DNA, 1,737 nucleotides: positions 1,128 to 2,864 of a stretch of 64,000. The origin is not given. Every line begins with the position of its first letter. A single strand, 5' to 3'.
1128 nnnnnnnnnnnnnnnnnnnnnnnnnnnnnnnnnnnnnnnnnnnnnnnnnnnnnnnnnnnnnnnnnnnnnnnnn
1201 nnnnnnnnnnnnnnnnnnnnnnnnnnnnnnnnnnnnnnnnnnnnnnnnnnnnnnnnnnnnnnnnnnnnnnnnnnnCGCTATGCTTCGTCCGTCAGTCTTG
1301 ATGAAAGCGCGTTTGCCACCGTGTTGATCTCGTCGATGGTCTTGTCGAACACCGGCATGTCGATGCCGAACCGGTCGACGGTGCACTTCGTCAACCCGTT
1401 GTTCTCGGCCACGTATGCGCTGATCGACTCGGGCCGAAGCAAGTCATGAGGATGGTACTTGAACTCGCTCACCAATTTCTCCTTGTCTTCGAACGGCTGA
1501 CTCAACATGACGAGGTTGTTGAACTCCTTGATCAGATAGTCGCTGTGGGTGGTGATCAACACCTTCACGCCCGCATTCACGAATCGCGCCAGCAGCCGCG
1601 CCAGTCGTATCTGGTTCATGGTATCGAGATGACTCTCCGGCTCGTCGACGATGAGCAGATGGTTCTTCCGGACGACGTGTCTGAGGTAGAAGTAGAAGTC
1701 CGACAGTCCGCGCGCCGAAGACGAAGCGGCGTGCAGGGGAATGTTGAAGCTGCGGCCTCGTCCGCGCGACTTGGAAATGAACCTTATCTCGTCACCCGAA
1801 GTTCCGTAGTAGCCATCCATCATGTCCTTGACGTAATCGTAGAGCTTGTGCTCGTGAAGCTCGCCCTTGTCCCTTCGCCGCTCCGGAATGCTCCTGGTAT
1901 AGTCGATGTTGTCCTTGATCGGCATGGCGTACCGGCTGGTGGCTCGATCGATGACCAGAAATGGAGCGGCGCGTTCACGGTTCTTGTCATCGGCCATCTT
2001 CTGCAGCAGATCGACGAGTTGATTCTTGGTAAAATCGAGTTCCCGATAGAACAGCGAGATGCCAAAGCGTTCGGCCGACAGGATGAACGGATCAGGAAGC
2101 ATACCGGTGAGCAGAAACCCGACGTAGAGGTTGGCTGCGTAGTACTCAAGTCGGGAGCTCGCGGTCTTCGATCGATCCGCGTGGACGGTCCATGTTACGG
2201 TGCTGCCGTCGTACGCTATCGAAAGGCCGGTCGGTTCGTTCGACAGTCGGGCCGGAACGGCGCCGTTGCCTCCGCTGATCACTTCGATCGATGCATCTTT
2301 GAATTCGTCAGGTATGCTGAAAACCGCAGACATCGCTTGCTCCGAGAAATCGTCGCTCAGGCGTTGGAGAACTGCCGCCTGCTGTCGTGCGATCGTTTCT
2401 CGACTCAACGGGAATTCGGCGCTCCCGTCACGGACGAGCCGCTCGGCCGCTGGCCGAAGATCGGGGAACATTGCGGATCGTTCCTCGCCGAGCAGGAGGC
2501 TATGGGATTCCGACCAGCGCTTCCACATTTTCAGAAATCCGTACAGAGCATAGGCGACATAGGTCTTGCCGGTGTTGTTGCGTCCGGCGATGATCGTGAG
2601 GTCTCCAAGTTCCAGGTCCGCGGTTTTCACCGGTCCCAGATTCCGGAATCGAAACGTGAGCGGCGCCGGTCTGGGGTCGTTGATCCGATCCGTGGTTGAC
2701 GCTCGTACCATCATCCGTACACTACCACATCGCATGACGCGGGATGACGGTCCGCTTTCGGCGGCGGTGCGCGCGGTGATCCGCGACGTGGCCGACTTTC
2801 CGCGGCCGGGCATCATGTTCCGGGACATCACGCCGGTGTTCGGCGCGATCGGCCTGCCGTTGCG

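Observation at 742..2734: Low-GC two-gene island (AAA_21-type ATPase plus small partner) wedged exactly between mtnN and apt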

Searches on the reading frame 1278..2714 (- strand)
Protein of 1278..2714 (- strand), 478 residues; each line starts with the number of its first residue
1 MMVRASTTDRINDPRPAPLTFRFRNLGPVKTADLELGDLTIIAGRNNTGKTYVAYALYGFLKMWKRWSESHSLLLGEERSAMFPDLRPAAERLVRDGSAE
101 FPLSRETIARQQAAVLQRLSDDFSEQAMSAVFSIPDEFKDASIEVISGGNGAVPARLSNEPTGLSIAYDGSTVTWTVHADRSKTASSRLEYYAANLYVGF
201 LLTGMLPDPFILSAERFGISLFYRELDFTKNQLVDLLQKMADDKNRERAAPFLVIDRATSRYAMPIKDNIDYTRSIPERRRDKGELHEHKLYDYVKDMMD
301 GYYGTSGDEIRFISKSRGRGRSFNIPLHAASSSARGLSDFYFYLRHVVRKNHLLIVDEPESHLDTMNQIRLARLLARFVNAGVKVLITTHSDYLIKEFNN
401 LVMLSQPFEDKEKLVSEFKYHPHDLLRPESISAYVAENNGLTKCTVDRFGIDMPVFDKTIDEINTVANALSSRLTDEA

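Call 5: search_protein_families(library=pfam, proteins=[window:1278-2714:-], max_evalue=1)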
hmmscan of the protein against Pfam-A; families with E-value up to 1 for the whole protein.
window:1278-2714:- (478 aa): 5 families
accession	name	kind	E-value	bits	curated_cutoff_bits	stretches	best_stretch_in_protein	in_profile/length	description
PF13175.12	AAA_15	-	3.6e-19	70.1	32.1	2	291-395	268-374/374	AAA ATPase domain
PF13304.12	AAA_21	-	2e-13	51.5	27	1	262-395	163-303/304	AAA domain, putative AbiEii toxin, Type IV TA system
PF02463.25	SMC_N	-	4.3e-05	23.5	40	1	348-405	156-212/220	RecF/RecN/SMC N terminal domain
PF03796.21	DnaB_C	-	0.2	11.5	27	1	30-57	12-39/255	DnaB-like helicase C terminal domain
PF00005.33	ABC_tran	-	0.26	12.3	25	0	33-63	7-37/137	ABC transporter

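Call 6: search_protein_families(library=padloc, proteins=[window:1278-2714:-], max_evalue=1)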
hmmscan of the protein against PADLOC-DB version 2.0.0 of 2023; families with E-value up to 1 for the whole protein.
window:1278-2714:- (478 aa): 106 families (the best 25 are shown)
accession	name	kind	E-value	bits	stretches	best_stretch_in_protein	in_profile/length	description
PDLC04033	PD-T4-4_A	-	5e-105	350.4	1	20-470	2-454/460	-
PDLC04664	PDC-M47A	-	1.4e-85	286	1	21-469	3-455/461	-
PDLC04032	PD-T4-4_A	-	5.6e-69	231.3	2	180-476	169-471/474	-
PDLC03878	NsnB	-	1.5e-20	72.3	1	29-427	13-310/345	-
PDLC02979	AriA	-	9.1e-20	69.8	2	289-395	265-373/373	-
PDLC02980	AriA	-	1.2e-15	56.3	2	271-395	174-303/304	-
PDLC04214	HEC-02A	-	6e-12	43.5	2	346-400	233-287/338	-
PDLC02914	ATPase-Toprim_I-B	-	7.1e-12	43.2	2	344-400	196-253/443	-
PDLC04213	HEC-02A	-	1.9e-11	42.1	2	282-399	167-280/337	-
PDLC04135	mad3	-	1.7e-09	35.7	1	349-412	282-345/374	mads_3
PDLC00096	GajA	-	2.5e-09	34.4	2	352-405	290-349/630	AAA ATPase domain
PDLC04710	PDC-M56A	-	9.7e-09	32.7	2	21-53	4-36/382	-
PDLC04140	mad8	-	2.4e-08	31.9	1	27-395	18-237/314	mads_8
PDLC00076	GajA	-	2.4e-08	30.9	2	230-398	230-393/700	AAA ATPase domain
PDLC04146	HEC-02B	-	2.8e-08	31.2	1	353-403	241-291/344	-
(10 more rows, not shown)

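Call 7: search_protein_families(library=ncbifam, proteins=[window:1278-2714:-], max_evalue=1)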
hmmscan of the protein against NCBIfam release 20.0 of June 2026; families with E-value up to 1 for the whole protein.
window:1278-2714:- (478 aa): 59 families (the best 25 are shown)
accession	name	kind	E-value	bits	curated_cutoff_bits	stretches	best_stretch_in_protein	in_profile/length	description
TIGR02673.1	FtsE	equivalog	4.9e-08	32.9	264.85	1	345-401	150-206/214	cell division ATP-binding protein FtsE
NF040873.1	AztA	equivalog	2.2e-07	30.7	220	1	345-403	132-190/191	zinc ABC transporter ATP-binding protein AztA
NF010068.0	PRK13548.1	equivalog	1.5e-06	27.6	261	1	349-399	160-210/261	heme ABC transporter ATP-binding protein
TIGR01166.1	cbiO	subfamily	1.9e-06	27.5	211.8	1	347-391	142-186/190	cobalt ABC transporter, ATP-binding protein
TIGR03608.1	L_ocin_972_ABC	subfamily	4.2e-06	26.4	254.85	1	345-404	147-206/206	putative bacteriocin export ABC transporter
NF010061.0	PRK13538.1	equivalog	5.3e-06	26.1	195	1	347-395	148-196/211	cytochrome c biogenesis heme-transporting ATPase CcmA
TIGR01189.1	ccmA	equivalog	5.8e-06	26.1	131.6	1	347-401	142-196/198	heme ABC exporter ATP-binding protein CcmA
TIGR02857.1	CydD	equivalog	7.4e-06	25.2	435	1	345-404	471-529/529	thiol reductant ABC exporter subunit CydD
TIGR03873.1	F420-0_ABC_ATP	hypoth_equivalog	1.4e-05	24.5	372.4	1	345-404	150-210/256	putative F420-0 ABC transporter ATP-binding protein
NF053840.1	MnTportMntADein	equivalog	2.2e-05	24.1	400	1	344-391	145-192/240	manganese ABC transporter ATP-binding protein MntA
NF002981.0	PRK03695.1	equivalog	2.6e-05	23.7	281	1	350-390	155-195/253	vitamin B12 ABC transporter ATP-binding protein BtuD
NF000355.4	ribo_prot_ABC_F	equivalog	5.3e-05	22.3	380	1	346-400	443-494/499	ribosomal protection-like ABC-F family protein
TIGR01842.1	type_I_sec_PrtD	subfamily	0.00035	19.2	510.15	1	346-406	468-528/544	type I secretion system permease/ATPase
TIGR02770.1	nickel_nikD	equivalog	0.00042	19.8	318.7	1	348-395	141-189/230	nickel import ATP-binding protein NikD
TIGR03375.1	type_I_sec_LssB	subfamily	0.00042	18.7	693.1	1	345-405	616-675/696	type I secretion system permease/ATPase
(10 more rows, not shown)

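Call 52: search_dna_similar(query=window:1278-2714:-, collection=plasmids, mode=protein, max_rows=15)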
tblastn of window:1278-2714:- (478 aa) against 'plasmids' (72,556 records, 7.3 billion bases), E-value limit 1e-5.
Records with a match: 34; places in all: 35; records where one place covers at least 80% of the query: 14.
Best place of each record, by identity: <60% 34.
By first word of the organism name: Klebsiella 12; Enterococcus 10; Escherichia 9; Bernardetia 1; Annamia 1; Serratia 1.
By predicted mobility (MOB-suite, as given by PLSDB): non-mobilizable 17; conjugative 14; mobilizable 3.
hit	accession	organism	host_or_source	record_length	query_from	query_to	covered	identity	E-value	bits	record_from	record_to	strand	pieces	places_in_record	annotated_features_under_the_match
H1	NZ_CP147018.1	Bernardetia sp. Wsw4-3y2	Red alga,Red algae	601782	19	477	96%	31.2%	4e-59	218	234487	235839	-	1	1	AAA family ATPase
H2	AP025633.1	Annamia dubia NIES-4383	-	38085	19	470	95%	29.0%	2e-53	201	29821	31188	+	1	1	hypothetical protein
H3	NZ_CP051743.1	Escherichia coli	Homo sapiens,whole organism,rectal swab ...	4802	17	477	96%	28.0%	3e-49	188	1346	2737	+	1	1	AAA family ATPase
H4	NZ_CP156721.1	Escherichia coli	Homo sapiens,drainage fluid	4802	17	477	96%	28.0%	3e-49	188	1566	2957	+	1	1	AAA family ATPase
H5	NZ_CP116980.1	Escherichia coli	Sus scrofa,whole genome,feces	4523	19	474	95%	27.1%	3e-39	159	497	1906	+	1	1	AAA family ATPase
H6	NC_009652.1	Klebsiella pneumoniae subsp. pneumoniae MGH 78578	-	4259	19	474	95%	26.7%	3e-41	164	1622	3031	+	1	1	AAA family ATPase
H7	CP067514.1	Klebsiella pneumoniae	Homo sapiens,other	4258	19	474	95%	26.7%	3e-41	164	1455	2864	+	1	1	AAA family ATPase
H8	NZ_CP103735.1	Klebsiella pneumoniae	Homo sapiens,blood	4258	19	474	95%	26.7%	3e-41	164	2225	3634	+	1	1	AAA family ATPase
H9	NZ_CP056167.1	Escherichia marmotae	culture,Freshwater sample from upstream ...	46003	19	463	93%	26.3%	2e-40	162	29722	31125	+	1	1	AAA family ATPase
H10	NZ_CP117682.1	Escherichia albertii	whole organism,bird (unidentified ...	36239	19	463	93%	26.0%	3e-40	162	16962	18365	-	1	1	AAA family ATPase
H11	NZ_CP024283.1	Escherichia albertii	-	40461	19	463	93%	26.0%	3e-40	162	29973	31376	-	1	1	AAA family ATPase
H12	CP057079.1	Escherichia coli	culture,Pooled pig faecal samples ...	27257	19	463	93%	25.6%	2e-39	159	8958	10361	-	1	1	AAA family ATPase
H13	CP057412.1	Escherichia coli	culture,Pooled pig faecal samples ...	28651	19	463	93%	25.6%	2e-39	159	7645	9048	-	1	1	AAA family ATPase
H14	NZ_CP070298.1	Escherichia albertii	Shanxi,Poultry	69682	19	463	93%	25.6%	2e-39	159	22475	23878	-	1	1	AAA family ATPase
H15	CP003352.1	Enterococcus faecium Aus0004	Homo sapiens,blood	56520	24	403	79%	26.5%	2e-24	114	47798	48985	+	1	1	hypothetical protein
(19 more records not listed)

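Call 53: search_dna_similar(query=window:1278-2714:-, collection=phages, mode=protein, max_rows=15)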
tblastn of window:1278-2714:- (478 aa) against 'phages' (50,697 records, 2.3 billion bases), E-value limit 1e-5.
Records with a match: 4; places in all: 4; records where one place covers at least 80% of the query: 3.
Best place of each record, by identity: <60% 4.
By first word of the organism name: Vibrio 3; Bacteriophage 1.
By host as written in the record: Vibrio cyclitrophicus 2; Vibrio cyclitrophicus 10N.222.45.E8 1; - 1.
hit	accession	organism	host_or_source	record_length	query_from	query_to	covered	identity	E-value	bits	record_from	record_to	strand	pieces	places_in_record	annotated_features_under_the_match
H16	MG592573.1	Vibrio phage 1.202.O._10N.222.45.E8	Vibrio cyclitrophicus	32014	19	476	96%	26.3%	8e-39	156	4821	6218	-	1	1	AAA domain protein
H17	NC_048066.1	Vibrio phage 1.202.O._10N.222.45.E8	Vibrio cyclitrophicus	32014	19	476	96%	26.3%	8e-39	156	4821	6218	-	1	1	AAA family ATPase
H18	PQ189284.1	Vibrio phage 10N.222.45.E8_PE001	Vibrio cyclitrophicus 10N.222.45.E8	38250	19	476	96%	26.3%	8e-39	156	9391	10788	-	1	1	hypothetical protein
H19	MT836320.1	Bacteriophage sp.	human fecal samples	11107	293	476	38%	25.5%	7e-6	55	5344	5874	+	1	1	record has no annotation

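Call 55: get_annotated_region(hit=H3, flank=2500)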
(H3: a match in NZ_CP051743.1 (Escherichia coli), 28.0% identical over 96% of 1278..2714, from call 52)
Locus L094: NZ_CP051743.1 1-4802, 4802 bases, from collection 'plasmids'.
description: Escherichia coli strain SCU-105 plasmid pSCU-105-5, complete sequence
organism: Escherichia coli (NCBI taxid 562)
taxonomy: Bacteria; Pseudomonadota; Gammaproteobacteria; Enterobacterales; Enterobacteriaceae; Escherichia; Escherichia coli
host: -; source: Homo sapiens,whole organism,rectal swab from healthy college student; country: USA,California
typing (MOB-suite, as given by PLSDB): non-mobilizable; replicon Col(MG828),rep_cluster_2373
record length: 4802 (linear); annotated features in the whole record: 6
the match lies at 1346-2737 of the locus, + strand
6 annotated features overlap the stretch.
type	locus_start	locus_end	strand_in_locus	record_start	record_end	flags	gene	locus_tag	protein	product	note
CDS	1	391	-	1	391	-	-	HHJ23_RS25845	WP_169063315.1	helix-turn-helix domain-containing protein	-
CDS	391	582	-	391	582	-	-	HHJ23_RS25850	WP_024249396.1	Rop family plasmid primer RNA-binding protein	-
CDS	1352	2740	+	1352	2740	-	-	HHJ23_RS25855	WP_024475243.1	AAA family ATPase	-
CDS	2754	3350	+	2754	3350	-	-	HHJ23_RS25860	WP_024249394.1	hypothetical protein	-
CDS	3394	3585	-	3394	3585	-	-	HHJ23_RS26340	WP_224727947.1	hypothetical protein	-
CDS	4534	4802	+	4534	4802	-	-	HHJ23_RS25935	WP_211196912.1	hypothetical protein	-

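Call 56: get_annotated_region(hit=H1, flank=4000)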
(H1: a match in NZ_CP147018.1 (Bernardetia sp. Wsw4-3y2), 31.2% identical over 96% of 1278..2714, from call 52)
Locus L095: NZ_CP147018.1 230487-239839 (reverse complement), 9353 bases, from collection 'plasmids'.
description: Bernardetia sp. Wsw4-3y2 plasmid plasmd1, complete sequence
organism: Bernardetia sp. Wsw4-3y2 (NCBI taxid 3127471)
taxonomy: Bacteria; Bacteroidota; Cytophagia; Cytophagales; Bernardetiaceae; Bernardetia; Bernardetia sp. Wsw4-3y2
host: -; source: Red alga,Red algae; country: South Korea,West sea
typing (MOB-suite, as given by PLSDB): non-mobilizable
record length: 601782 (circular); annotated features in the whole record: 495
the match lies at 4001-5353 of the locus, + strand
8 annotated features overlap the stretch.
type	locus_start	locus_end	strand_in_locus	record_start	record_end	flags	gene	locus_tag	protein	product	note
CDS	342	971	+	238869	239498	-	-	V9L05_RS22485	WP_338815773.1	GNAT family N-acetyltransferase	-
CDS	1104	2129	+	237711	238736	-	thiL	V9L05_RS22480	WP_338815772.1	thiamine-phosphate kinase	GO:0009228 - thiamine biosynthetic process [Evidence IEA]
CDS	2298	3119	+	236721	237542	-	panB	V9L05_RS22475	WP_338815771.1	3-methyl-2-oxobutanoate hydroxymethyltransferase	GO:0015940 - pantothenate biosynthetic process [Evidence IEA]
CDS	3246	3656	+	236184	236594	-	-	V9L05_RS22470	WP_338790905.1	STAS/SEC14 domain-containing protein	-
CDS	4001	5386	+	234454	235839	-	-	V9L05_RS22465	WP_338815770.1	AAA family ATPase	-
CDS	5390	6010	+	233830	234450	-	-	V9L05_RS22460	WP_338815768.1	hypothetical protein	-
CDS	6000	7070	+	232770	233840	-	-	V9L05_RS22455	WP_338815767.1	aminopeptidase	-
CDS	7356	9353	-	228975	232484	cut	-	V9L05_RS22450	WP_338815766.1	GMC oxidoreductase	-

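Call 57: get_annotated_region(hit=H17, flank=4000)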
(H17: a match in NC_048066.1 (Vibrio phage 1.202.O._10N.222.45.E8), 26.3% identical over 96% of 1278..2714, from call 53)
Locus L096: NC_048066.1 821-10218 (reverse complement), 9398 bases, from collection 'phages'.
description: Vibrio phage 1.202.O._10N.222.45.E8, partial genome.
organism: Vibrio phage 1.202.O._10N.222.45.E8 (NCBI taxid 1881262)
taxonomy: Viruses; Duplodnaviria; Heunggongvirae; Uroviricota; Caudoviricetes; Peduoviridae; Canoevirus; Canoevirus canoe
host: Vibrio cyclitrophicus; source: iron chloride precipitation of 0.2um-filtered seawater, resuspended in oxalate solution; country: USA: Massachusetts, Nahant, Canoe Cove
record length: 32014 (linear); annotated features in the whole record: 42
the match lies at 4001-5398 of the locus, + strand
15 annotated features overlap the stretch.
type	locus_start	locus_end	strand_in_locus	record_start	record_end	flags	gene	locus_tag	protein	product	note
CDS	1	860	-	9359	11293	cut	-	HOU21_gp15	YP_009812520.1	coil containing protein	NVP1202O_15; tara_best_match:OM-RGC.v1.000871142; egg:ENOG410YQ7Z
CDS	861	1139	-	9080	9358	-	-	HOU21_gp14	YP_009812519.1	hypothetical protein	NVP1202O_14; tara_best_match:OM-RGC.v1.031732021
CDS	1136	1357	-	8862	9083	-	-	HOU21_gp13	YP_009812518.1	hypothetical protein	NVP1202O_13; aclame_best_match:protein:proph:169051; tara_best_match:OM-RGC.v1.034434982; ...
CDS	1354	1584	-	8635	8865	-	-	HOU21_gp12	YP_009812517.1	hypothetical protein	NVP1202O_12; aclame_best_match:protein:proph:172183; tara_best_match:OM-RGC.v1.034075718; cvp_best_match:RF_PEP_17975116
CDS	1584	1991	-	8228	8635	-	-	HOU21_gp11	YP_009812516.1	coil containing protein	NVP1202O_11; tara_best_match:OM-RGC.v1.024268268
CDS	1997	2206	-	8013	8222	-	-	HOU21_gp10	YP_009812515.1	hypothetical protein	NVP1202O_10; egg:none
CDS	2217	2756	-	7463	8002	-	-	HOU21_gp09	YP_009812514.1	CII-like transcriptional activator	NVP1202O_09; aclame_best_match:protein:proph:176026; tara_best_match:OM-RGC.v1.020727682; ...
CDS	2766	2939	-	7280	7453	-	-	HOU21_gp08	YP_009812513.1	hypothetical protein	NVP1202O_08; tara_best_match:OM-RGC.v1.038128605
CDS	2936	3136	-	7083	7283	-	-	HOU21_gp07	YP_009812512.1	Cox-like excisionase and repressor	NVP1202O_07; aclame_best_match:protein:proph:174078; tara_best_match:OM-RGC.v1.035569398; ...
CDS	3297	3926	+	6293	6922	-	-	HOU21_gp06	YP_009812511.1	transcriptional repressor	NVP1202O_06; aclame_best_match:protein:proph:164499; tara_best_match:OM-RGC.v1.016440437; ...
CDS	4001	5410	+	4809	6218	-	-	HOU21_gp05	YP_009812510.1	AAA family ATPase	NVP1202O_05; tara_best_match:OM-RGC.v1.002332198; pfam:PF13304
CDS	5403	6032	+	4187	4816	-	-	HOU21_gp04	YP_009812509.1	hypothetical protein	NVP1202O_04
CDS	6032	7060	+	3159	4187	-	-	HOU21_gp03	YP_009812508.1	integrase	NVP1202O_03; aclame_best_match:protein:proph:164506; tara_best_match:OM-RGC.v1.004711837; ...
CDS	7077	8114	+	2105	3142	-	-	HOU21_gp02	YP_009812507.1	hypothetical protein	NVP1202O_02; aclame_best_match:protein:plasmid:24367; tara_best_match:OM-RGC.v1.004697219; egg:ENOG4111HU7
CDS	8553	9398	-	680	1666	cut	-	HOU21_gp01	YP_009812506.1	hypothetical protein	NVP1202O_01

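Call 58: search_protein_families(library=padloc, proteins=[L094:1352-2740:+, L094:2754-3350:+, L095:4001-5386:+, L095:5390-6010:+, L096:4001-5410:+, L096:5403-6032:+], max_evalue=0.001)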
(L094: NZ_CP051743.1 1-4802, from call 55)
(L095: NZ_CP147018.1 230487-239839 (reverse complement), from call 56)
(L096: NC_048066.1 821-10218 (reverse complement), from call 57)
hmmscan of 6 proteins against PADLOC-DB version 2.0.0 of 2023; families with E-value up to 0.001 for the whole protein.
L094:1352-2740:+ (462 aa): 55 families (the best 25 are shown)
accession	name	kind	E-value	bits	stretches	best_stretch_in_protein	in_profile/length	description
PDLC04032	PD-T4-4_A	-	3.2e-123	410.2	1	1-459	1-469/474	-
PDLC04033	PD-T4-4_A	-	2.9e-109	364.3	1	1-456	1-455/460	-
PDLC04664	PDC-M47A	-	6.3e-92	306.9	1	1-426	1-413/461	-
PDLC02979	AriA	-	1.6e-28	98.5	1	2-381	5-373/373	-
PDLC03878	NsnB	-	2.5e-18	65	1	2-430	4-328/345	-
PDLC04214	HEC-02A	-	1.4e-16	58.7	1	273-385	175-286/338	-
PDLC02980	AriA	-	1e-15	56.5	1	21-381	1-303/304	-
PDLC04213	HEC-02A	-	1.8e-15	55.4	1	265-388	168-283/337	-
PDLC02358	Old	-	1.4e-13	48.5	2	338-387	286-335/578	Old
PDLC04710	PDC-M56A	-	4.5e-12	43.7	1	337-452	241-352/382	-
PDLC04146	HEC-02B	-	2.2e-11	41.4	1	318-393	219-295/344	-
PDLC02915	ATPase-Toprim_I-B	-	4.3e-11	40.3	2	339-388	258-306/623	-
PDLC02914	ATPase-Toprim_I-B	-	4.9e-11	40.5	1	318-387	185-254/443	-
PDLC04177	HEC-01A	-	1.8e-10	38.4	1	301-387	263-346/393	-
PDLC00289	PtuA1|PtuA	-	2.3e-10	38.1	1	286-389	201-301/404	AAA ATPase domain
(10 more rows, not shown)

L094:2754-3350:+ (198 aa): 5 families
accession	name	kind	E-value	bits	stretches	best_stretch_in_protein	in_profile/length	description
PDLC04035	PD-T4-4_B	-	1.1e-43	147.3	1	1-170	1-167/206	-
PDLC04034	PD-T4-4_B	-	3.3e-10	38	1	23-173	24-163/190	-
PDLC04037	PD-T4-4_B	-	1.1e-06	26.5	1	2-182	6-171/190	-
PDLC04668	PDC-M47B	-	2.1e-05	22.3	1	3-188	5-172/186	-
PDLC04666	PDC-M47B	-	0.00016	19.5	1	75-140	48-114/174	-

L095:4001-5386:+ (461 aa): 58 families (the best 25 are shown)
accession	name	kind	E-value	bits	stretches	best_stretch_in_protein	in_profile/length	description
PDLC04033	PD-T4-4_A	-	1.9e-99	331.9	1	1-444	1-454/460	-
PDLC04664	PDC-M47A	-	1.2e-87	292.8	1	1-409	1-412/461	-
PDLC04032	PD-T4-4_A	-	1.3e-68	230.1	1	1-451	1-472/474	-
PDLC02979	AriA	-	9.2e-28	96.1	1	2-363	5-373/373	-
PDLC03878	NsnB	-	5.8e-20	70.3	1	3-383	5-300/345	-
PDLC02980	AriA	-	1.2e-19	69.4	1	21-363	1-303/304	-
PDLC04214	HEC-02A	-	2.7e-14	51.2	1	257-367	175-286/338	-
PDLC02358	Old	-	2.7e-14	50.9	1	313-395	279-363/578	Old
PDLC04213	HEC-02A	-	2.1e-13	48.5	1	239-367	154-280/337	-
PDLC04710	PDC-M56A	-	2.5e-13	47.8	2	315-392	237-314/382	-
PDLC04146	HEC-02B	-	1e-11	42.5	1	317-380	238-299/344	-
PDLC00265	PtuA1|PtuA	-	5.8e-11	40.2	1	21-368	32-377/479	AAA ATPase domain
PDLC04177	HEC-01A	-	1.7e-10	38.5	1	203-368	185-345/393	-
PDLC00075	GajA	-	2.1e-10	37.8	1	301-367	252-314/536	AAA ATPase domain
PDLC02335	AbiLi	-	3.9e-10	37.3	1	2-369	52-247/326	AbiLi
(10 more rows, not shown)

L095:5390-6010:+ (206 aa): 7 families
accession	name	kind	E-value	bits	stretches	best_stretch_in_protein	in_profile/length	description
PDLC04035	PD-T4-4_B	-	1.1e-12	46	1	4-126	2-139/206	-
PDLC04034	PD-T4-4_B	-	6e-12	43.7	1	21-145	21-149/190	-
PDLC04668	PDC-M47B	-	7.3e-10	36.9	1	7-173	7-173/186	-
PDLC04665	PDC-M47B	-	2.3e-09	35.2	1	27-134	31-136/202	-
PDLC04666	PDC-M47B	-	2e-08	32.3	1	25-148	10-134/174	-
PDLC04037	PD-T4-4_B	-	1.3e-06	26.3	1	5-141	7-146/190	-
PDLC04036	PD-T4-4_B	-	0.00045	18.2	0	60-145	85-161/203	-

L096:4001-5410:+ (469 aa): 94 families (the best 25 are shown)
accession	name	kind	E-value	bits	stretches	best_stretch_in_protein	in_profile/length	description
PDLC04032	PD-T4-4_A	-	6.4e-185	613.6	1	1-469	1-474/474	-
PDLC04033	PD-T4-4_A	-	1.1e-112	375.6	1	1-465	1-459/460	-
PDLC04664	PDC-M47A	-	1.3e-85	286.1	1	1-462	1-458/461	-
PDLC02979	AriA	-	9.5e-26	89.4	1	2-381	5-373/373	-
PDLC03878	NsnB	-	8e-21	73.2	1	3-425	5-321/345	-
PDLC02980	AriA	-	5.7e-15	54.1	1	277-381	220-303/304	-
PDLC04213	HEC-02A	-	6.7e-15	53.5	1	257-385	153-280/337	-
PDLC04710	PDC-M56A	-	1.2e-14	52.2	2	2-76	3-79/382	-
PDLC04214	HEC-02A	-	2.1e-14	51.5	1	276-385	176-286/338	-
PDLC02358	Old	-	9.7e-14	49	1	334-393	282-343/578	Old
PDLC02981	AriAB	-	1.1e-13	48.7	1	298-384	291-380/694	-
PDLC04177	HEC-01A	-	1.4e-13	48.7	1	296-389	258-351/393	-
PDLC00305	PtuA1|PtuA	-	2.4e-12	44.9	2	339-402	247-309/392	AAA ATPase domain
PDLC04175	HEC-01A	-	2.2e-11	41.4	1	311-387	245-318/363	-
PDLC00289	PtuA1|PtuA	-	2.6e-11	41.2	1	304-401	216-314/404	AAA ATPase domain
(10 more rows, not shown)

L096:5403-6032:+ (209 aa): 5 families
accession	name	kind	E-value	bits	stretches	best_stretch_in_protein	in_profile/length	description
PDLC04035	PD-T4-4_B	-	6.5e-18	63.1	1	7-137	4-141/206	-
PDLC04034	PD-T4-4_B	-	1.2e-08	32.9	1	29-170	26-160/190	-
PDLC04666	PDC-M47B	-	9.8e-08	30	1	25-152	7-129/174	-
PDLC04037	PD-T4-4_B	-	9.9e-05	20.2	1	28-133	24-128/190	-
PDLC04668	PDC-M47B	-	0.00012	19.9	1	9-152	8-144/186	-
